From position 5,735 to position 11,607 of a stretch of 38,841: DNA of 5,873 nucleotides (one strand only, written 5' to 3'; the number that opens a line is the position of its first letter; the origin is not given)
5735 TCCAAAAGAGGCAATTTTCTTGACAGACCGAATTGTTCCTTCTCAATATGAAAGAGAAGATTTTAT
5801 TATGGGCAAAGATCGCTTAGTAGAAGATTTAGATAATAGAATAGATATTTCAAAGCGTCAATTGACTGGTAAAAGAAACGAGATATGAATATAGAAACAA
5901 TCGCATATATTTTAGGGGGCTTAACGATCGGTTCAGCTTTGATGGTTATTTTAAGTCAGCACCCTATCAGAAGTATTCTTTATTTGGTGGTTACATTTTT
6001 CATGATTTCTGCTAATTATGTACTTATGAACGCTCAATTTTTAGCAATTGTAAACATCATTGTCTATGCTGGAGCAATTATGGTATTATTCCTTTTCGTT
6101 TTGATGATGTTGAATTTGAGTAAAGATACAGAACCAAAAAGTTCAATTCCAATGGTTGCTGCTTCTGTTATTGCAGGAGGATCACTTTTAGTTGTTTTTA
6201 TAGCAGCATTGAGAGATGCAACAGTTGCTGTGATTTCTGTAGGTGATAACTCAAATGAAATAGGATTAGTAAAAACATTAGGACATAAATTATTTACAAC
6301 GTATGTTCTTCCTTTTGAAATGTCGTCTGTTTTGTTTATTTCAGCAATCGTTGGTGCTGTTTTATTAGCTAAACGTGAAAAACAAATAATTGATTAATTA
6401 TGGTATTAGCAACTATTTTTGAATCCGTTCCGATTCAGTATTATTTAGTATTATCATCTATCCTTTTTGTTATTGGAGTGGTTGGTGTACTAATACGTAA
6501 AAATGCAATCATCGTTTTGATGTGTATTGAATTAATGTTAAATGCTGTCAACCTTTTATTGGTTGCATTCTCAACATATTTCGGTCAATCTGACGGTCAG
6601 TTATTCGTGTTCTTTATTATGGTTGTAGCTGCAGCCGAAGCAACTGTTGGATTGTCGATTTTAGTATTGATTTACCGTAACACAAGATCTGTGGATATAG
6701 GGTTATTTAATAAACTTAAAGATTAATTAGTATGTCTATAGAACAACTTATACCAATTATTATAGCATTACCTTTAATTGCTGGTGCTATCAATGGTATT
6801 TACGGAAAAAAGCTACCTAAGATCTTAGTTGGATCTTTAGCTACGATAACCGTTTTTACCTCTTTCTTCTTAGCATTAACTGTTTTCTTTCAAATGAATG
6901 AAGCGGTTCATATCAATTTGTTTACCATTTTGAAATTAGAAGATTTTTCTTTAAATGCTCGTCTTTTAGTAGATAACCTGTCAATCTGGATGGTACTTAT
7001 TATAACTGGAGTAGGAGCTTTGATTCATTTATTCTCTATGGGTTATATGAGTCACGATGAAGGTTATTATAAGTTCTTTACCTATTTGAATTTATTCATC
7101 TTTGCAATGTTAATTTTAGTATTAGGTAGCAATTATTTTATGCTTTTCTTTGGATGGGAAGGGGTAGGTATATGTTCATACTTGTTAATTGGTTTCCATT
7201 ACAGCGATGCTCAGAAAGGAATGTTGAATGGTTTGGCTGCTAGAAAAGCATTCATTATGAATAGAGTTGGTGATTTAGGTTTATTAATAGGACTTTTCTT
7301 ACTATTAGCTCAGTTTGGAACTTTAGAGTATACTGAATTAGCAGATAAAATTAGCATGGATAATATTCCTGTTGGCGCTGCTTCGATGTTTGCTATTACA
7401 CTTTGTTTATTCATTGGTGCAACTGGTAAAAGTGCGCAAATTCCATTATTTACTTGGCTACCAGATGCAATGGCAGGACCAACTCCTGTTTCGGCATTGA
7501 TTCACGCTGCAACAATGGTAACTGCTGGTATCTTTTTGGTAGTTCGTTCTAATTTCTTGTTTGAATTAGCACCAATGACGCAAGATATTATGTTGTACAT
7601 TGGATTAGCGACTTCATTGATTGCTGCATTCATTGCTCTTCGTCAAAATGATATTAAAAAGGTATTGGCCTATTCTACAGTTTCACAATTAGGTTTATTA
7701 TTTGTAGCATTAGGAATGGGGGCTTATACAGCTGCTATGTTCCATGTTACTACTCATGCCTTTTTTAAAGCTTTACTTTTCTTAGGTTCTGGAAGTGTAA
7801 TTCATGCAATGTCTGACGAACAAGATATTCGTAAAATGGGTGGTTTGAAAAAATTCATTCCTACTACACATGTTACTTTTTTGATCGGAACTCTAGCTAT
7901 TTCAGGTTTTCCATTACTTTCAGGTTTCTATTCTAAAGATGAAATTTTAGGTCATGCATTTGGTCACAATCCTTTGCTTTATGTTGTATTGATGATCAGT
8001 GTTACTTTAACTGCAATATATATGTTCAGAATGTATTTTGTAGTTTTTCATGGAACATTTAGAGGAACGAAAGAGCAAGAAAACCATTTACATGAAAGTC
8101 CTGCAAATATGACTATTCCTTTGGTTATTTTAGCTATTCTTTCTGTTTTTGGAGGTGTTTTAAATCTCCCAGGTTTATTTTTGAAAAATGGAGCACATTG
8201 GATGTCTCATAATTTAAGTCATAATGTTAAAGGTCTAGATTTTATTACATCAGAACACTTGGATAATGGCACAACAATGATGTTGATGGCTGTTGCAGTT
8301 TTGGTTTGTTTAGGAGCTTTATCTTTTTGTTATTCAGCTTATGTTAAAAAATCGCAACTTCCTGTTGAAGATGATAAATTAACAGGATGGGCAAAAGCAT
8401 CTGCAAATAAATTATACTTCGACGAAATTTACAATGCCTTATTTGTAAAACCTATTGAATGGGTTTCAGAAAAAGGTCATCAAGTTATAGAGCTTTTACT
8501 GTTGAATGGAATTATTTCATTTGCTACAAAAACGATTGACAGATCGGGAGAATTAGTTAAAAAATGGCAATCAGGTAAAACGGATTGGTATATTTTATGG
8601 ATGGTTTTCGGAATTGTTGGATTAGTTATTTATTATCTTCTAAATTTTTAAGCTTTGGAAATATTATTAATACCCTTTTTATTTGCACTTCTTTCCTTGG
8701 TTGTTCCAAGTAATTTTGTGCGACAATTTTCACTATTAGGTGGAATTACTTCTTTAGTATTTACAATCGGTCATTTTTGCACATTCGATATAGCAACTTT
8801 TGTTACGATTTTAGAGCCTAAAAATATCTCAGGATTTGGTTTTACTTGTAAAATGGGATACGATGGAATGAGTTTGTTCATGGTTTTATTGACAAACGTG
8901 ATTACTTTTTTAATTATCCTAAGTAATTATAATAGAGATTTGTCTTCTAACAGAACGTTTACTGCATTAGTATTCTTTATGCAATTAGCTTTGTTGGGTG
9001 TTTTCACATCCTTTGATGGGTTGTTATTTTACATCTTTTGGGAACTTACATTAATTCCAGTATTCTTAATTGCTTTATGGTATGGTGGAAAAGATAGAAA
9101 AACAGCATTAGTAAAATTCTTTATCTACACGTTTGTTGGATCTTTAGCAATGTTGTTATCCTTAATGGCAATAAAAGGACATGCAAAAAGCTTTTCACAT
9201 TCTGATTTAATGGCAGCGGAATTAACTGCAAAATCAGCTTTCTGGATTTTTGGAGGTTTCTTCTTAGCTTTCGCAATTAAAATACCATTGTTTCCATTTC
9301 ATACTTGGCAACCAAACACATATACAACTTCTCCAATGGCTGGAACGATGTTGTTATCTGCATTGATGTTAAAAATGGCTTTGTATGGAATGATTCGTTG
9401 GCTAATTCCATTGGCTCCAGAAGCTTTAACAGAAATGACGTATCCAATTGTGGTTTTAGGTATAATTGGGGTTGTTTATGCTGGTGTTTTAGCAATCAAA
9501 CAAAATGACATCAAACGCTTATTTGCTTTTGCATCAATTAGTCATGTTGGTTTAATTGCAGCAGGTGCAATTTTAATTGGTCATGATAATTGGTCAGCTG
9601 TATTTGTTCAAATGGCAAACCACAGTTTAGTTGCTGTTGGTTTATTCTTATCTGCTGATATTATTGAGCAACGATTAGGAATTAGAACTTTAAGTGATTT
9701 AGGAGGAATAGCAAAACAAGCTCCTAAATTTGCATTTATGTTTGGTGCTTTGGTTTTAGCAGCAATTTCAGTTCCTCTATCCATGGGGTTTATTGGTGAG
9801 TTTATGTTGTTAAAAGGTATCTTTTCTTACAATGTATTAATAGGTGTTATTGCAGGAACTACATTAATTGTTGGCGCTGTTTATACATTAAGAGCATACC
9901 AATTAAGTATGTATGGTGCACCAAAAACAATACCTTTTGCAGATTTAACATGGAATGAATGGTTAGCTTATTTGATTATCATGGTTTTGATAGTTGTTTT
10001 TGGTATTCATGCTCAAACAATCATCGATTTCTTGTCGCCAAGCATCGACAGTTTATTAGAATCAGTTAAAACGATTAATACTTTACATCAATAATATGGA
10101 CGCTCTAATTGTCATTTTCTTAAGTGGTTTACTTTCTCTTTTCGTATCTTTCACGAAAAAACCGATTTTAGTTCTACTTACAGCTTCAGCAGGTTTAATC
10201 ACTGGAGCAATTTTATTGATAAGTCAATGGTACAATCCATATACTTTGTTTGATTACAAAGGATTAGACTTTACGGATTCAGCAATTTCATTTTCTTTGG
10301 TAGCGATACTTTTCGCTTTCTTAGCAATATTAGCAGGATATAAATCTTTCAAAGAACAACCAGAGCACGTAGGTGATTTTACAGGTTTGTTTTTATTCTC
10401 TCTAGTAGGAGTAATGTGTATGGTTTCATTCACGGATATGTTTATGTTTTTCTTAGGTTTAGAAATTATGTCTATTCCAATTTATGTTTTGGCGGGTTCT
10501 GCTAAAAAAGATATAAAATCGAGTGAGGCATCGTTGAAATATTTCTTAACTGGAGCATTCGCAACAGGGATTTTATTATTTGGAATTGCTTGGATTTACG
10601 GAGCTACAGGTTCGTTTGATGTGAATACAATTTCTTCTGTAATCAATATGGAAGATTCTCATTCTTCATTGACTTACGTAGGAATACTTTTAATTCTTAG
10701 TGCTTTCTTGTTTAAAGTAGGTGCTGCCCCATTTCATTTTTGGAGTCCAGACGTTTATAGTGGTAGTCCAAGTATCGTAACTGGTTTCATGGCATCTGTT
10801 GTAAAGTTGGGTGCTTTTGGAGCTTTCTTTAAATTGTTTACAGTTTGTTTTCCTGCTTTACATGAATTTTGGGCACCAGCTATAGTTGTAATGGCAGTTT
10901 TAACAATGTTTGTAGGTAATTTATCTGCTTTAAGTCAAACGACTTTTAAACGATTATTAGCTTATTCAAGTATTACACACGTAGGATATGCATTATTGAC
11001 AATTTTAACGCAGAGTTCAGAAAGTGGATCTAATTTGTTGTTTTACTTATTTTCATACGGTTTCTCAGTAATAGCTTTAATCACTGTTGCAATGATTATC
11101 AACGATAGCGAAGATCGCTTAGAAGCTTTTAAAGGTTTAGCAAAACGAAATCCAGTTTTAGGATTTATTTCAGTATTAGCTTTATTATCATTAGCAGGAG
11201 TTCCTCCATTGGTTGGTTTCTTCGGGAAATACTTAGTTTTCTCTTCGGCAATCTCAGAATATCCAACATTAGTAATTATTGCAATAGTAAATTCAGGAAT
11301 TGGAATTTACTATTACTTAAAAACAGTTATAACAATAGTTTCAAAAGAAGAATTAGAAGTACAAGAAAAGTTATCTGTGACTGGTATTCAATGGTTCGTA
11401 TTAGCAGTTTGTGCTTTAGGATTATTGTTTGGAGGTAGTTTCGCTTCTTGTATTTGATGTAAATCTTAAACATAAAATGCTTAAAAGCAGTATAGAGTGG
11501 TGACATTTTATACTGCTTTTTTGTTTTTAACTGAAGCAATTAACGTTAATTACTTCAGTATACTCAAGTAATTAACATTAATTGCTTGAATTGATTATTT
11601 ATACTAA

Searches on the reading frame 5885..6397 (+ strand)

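Call 6: search_protein_families(library=pfam, proteins=[window:5885-6397:+], max_evalue=0.001)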
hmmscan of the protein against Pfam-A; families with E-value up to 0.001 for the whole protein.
window:5885-6397:+ (170 aa): 2 families
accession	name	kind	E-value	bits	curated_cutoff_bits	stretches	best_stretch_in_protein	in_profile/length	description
PF00499.25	Oxidored_q3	-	2.8e-37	128.1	33.2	1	17-161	1-146/146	NADH-ubiquinone/plastoquinone oxidoreductase chain 6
PF13244.11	MbhD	-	0.00012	22.6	27.2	1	13-74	2-63/67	MBH, subunit D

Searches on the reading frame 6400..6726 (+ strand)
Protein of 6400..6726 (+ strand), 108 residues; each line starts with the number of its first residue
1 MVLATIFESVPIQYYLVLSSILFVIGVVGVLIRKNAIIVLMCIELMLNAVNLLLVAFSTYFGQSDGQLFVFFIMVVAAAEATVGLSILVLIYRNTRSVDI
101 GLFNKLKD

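Call 6: search_protein_families(library=pfam, proteins=[window:6400-6726:+], max_evalue=0.001)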
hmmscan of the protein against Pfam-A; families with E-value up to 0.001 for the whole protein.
window:6400-6726:+ (108 aa): 1 family
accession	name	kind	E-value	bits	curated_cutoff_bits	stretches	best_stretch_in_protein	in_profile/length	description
PF00420.29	Oxidored_q2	-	1.5e-28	98.8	26.1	1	15-107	2-94/95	NADH-ubiquinone/plastoquinone oxidoreductase chain 4L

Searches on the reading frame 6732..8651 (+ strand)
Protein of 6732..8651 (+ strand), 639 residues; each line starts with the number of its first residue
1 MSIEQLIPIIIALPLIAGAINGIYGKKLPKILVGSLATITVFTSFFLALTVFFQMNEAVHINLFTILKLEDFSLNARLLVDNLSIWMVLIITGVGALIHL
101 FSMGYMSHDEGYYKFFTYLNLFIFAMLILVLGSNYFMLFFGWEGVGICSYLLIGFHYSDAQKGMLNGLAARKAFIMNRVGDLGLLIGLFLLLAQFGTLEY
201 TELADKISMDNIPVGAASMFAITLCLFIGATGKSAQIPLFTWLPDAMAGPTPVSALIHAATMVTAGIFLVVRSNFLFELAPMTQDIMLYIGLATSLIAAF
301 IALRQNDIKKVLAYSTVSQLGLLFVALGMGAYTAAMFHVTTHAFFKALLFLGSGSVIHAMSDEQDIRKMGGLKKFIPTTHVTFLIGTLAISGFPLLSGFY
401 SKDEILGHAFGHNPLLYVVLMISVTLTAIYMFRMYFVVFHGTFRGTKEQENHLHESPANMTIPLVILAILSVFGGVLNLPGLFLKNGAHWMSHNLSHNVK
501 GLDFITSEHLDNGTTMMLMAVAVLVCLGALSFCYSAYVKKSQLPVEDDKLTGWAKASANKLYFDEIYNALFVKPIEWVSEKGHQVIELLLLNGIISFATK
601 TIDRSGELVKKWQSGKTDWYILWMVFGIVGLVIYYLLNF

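Call 6: search_protein_families(library=pfam, proteins=[window:6732-8651:+], max_evalue=0.001)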
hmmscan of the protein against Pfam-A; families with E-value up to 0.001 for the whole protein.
window:6732-8651:+ (639 aa): 2 families
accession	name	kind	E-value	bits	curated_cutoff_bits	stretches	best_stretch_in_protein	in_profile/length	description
PF00361.26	Proton_antipo_M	-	1.2e-79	268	21.5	1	134-426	3-293/294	NADH:quinone oxidoreductase/Mrp antiporter, TM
PF00662.26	Proton_antipo_N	-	4.6e-19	68.5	24.5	1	68-116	3-51/51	NADH-Ubiquinone oxidoreductase (complex I), chain 5 N-terminus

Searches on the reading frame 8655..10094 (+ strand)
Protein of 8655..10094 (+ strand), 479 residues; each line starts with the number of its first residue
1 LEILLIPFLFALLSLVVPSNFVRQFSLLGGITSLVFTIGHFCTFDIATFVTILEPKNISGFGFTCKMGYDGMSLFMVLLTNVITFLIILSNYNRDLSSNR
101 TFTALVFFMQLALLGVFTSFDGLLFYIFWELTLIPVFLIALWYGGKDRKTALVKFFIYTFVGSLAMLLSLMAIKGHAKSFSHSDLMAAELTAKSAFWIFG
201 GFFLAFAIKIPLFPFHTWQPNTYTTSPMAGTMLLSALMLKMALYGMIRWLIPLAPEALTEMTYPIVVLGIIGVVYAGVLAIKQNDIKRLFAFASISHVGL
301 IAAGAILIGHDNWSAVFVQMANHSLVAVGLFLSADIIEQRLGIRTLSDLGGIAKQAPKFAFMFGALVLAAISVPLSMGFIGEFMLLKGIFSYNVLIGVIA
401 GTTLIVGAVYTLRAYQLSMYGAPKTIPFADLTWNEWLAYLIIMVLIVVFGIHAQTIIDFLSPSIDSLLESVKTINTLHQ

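Call 6: search_protein_families(library=pfam, proteins=[window:8655-10094:+], max_evalue=0.001)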
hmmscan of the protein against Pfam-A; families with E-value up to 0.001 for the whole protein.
window:8655-10094:+ (479 aa): 1 family
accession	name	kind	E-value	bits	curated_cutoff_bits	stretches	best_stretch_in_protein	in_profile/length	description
PF00361.26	Proton_antipo_M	-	6.9e-58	196.6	21.5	1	123-404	5-290/294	NADH:quinone oxidoreductase/Mrp antiporter, TM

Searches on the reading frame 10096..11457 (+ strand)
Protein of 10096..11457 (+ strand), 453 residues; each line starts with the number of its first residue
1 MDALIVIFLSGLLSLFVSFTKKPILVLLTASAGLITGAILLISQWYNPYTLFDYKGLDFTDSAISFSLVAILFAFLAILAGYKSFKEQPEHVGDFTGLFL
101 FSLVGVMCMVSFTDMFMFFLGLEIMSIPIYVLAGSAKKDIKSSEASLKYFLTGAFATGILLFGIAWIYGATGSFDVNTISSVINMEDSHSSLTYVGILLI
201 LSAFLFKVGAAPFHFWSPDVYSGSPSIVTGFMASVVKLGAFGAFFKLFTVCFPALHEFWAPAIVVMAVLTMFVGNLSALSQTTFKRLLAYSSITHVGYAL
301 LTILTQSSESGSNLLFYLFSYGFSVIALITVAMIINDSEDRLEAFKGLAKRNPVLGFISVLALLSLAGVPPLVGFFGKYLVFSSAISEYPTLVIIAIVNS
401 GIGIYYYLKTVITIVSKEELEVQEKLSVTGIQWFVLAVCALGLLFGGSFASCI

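Call 7: search_protein_families(library=pfam, proteins=[window:10096-11457:+], max_evalue=0.001)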
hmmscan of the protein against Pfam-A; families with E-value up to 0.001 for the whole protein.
window:10096-11457:+ (453 aa): 1 family
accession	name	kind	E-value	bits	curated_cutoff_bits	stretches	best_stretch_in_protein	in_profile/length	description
PF00361.26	Proton_antipo_M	-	5.3e-69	233.1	21.5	1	114-402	3-293/294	NADH:quinone oxidoreductase/Mrp antiporter, TM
